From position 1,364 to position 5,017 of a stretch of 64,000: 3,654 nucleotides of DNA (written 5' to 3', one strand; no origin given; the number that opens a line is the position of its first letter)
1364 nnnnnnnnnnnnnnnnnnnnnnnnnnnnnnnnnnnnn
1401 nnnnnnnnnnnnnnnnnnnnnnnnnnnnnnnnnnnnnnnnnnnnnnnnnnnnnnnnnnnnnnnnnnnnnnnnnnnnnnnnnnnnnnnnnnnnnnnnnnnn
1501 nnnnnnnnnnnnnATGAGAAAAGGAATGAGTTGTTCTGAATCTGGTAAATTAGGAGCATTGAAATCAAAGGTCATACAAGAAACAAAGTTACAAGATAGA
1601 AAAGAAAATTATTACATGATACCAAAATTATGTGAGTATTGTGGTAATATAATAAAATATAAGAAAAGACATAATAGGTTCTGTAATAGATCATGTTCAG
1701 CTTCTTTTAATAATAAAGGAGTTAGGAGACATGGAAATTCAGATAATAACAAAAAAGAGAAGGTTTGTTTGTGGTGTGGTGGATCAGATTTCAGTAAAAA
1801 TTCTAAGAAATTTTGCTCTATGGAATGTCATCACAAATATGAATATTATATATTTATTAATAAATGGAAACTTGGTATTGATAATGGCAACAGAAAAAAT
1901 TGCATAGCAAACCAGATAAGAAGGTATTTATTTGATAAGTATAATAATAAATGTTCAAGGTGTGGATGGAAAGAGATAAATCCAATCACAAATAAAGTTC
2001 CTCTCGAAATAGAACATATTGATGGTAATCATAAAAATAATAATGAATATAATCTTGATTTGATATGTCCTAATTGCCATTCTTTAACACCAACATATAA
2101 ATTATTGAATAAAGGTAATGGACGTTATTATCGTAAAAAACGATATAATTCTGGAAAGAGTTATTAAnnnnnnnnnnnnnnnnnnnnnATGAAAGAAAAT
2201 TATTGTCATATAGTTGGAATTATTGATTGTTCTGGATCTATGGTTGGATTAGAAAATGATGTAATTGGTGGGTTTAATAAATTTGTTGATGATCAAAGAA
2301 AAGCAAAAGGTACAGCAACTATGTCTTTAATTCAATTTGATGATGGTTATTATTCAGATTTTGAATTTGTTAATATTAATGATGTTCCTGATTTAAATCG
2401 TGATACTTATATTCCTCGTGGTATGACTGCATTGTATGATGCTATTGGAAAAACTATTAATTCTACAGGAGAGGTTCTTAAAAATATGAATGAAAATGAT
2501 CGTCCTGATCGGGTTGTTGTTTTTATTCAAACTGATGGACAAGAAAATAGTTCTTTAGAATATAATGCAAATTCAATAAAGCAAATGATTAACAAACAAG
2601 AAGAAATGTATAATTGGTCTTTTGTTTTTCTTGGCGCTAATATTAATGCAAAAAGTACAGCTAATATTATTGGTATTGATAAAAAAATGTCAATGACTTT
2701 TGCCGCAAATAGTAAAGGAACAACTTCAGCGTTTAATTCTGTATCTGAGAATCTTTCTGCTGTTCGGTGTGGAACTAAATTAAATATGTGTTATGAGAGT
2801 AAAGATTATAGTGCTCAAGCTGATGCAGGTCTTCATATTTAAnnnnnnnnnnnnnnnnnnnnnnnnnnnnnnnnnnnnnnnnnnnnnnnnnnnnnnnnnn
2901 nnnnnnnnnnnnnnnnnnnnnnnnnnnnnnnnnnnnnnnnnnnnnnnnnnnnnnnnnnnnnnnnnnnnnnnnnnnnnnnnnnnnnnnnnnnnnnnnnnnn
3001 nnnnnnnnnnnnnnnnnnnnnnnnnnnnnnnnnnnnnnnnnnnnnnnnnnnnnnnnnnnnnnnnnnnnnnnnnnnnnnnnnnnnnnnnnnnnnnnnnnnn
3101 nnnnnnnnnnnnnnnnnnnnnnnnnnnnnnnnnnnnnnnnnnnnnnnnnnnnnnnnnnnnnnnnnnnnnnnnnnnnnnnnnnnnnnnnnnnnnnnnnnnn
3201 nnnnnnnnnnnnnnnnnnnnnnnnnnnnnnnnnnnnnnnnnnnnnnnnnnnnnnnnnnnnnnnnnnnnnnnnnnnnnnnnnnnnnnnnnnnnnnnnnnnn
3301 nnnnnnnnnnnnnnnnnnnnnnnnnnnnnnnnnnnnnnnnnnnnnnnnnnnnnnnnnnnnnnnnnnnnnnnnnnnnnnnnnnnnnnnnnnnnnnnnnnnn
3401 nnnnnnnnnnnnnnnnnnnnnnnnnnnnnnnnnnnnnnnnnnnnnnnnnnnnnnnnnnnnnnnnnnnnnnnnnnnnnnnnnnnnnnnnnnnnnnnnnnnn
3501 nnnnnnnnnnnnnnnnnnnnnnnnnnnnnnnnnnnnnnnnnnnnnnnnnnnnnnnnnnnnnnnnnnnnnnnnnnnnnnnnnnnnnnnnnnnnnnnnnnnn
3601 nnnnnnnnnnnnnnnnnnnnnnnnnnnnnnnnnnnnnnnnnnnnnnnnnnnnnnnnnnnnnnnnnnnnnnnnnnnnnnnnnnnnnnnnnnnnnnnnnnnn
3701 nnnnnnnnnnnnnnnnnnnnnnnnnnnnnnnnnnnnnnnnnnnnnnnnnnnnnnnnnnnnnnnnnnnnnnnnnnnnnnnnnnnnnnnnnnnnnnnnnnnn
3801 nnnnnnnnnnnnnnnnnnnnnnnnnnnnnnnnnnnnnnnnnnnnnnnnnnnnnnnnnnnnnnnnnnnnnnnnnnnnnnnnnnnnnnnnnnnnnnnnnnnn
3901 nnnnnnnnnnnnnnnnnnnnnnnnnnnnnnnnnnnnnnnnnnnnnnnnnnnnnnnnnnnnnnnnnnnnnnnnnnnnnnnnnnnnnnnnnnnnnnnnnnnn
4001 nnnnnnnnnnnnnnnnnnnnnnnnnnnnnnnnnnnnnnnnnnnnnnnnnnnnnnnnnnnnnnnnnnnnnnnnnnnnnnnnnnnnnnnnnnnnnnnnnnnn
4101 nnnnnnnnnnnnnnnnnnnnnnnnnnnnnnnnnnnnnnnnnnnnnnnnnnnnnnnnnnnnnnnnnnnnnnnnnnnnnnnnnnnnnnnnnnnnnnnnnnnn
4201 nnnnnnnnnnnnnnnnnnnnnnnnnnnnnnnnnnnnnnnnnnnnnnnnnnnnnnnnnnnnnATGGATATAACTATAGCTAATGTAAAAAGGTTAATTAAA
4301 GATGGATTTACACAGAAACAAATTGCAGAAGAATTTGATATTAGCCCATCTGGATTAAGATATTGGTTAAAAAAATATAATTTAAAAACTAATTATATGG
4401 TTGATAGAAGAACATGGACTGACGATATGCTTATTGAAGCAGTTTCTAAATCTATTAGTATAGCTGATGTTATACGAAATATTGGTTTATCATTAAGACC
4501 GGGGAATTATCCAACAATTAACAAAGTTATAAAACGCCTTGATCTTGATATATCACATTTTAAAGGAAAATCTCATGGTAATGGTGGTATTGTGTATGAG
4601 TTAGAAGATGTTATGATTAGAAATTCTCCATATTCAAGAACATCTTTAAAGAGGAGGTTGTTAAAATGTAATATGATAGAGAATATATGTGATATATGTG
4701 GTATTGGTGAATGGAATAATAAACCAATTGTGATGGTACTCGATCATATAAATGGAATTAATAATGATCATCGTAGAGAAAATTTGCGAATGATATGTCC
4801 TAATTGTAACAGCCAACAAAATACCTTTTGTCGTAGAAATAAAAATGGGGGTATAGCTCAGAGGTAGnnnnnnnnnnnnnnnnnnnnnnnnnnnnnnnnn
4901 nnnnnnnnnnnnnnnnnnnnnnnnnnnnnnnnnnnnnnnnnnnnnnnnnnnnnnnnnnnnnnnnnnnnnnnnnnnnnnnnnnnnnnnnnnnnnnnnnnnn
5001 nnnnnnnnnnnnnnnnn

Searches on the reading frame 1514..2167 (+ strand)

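Call 65: search_protein_families(library=phrogs, proteins=[window:1514-2167:+], max_evalue=0.00001)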
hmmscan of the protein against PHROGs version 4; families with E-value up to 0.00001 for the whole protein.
window:1514-2167:+ (217 aa): 4 families
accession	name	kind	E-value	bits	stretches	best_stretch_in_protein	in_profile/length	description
phrog_1271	-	DNA, RNA and nucleotide metabolism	1e-22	82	1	18-209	169-331/361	HNH endonuclease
phrog_10822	-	DNA, RNA and nucleotide metabolism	1.7e-13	51.8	1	136-206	92-161/245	HNH endonuclease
phrog_14736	-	DNA, RNA and nucleotide metabolism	2.7e-13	51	1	145-212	33-94/202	HNH endonuclease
phrog_15471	-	DNA, RNA and nucleotide metabolism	7.5e-08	33.4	0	29-68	97-134/183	HNH endonuclease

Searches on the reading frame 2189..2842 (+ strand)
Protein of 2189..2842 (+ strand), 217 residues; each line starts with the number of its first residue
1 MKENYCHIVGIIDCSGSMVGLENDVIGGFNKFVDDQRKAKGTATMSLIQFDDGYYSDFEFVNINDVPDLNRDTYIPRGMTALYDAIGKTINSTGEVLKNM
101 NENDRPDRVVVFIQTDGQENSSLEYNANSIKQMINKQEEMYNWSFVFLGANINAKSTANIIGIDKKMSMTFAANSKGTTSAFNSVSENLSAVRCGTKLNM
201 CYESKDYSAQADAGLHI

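Call 65: search_protein_families(library=phrogs, proteins=[window:2189-2842:+], max_evalue=0.00001)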
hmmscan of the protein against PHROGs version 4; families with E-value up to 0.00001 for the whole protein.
window:2189-2842:+ (217 aa): 2 families
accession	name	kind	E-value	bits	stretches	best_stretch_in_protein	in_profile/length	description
phrog_7371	-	unknown function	1.1e-56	192.8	1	3-197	4-188/204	-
phrog_26613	-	unknown function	2.7e-07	31.2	1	70-184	89-197/345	-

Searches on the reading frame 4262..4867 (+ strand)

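Call 65: search_protein_families(library=phrogs, proteins=[window:4262-4867:+], max_evalue=0.00001)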
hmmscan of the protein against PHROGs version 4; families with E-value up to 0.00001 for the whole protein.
window:4262-4867:+ (201 aa): 4 families
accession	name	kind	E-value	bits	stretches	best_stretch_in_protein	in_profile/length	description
phrog_10822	-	DNA, RNA and nucleotide metabolism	2.8e-43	149.4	1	46-198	2-159/245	HNH endonuclease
phrog_14736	-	DNA, RNA and nucleotide metabolism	8.1e-22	78.8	1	119-193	11-85/202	HNH endonuclease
phrog_1271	-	DNA, RNA and nucleotide metabolism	1.5e-07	32.1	1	132-195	259-324/361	HNH endonuclease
phrog_8446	-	DNA, RNA and nucleotide metabolism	2.3e-07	31.7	1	10-192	23-201/211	HNH endonuclease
